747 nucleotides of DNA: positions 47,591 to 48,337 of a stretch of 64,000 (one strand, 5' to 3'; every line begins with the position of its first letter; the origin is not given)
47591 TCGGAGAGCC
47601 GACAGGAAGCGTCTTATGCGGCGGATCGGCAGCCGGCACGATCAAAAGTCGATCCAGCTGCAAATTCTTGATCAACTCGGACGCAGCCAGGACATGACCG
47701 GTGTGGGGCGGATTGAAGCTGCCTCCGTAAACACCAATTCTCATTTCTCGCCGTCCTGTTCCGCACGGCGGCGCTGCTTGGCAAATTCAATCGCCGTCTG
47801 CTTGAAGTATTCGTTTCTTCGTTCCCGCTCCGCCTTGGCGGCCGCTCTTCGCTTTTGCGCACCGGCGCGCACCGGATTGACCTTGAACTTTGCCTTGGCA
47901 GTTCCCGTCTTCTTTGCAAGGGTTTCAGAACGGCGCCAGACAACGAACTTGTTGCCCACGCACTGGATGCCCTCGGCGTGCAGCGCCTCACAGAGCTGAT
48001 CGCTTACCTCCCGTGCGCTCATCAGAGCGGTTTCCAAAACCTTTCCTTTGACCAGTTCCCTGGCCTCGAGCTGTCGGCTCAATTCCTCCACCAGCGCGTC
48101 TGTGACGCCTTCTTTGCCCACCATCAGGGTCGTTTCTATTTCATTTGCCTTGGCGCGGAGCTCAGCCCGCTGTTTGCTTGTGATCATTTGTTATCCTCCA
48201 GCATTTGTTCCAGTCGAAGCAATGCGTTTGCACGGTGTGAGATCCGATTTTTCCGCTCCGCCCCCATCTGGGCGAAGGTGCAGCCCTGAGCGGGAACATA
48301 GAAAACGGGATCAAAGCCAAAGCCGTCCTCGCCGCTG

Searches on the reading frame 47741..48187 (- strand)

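Call 41: search_protein_families(library=pfam, proteins=[window:47741-48187:-], max_evalue=0.001)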
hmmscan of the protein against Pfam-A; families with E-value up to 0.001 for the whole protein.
window:47741-48187:- (148 aa): 1 family
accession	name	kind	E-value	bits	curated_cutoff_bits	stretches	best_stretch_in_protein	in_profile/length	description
PF01985.26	CRS1_YhbY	-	1.9e-24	86.2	27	1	2-85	1-84/84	CRS1 / YhbY (CRM) domain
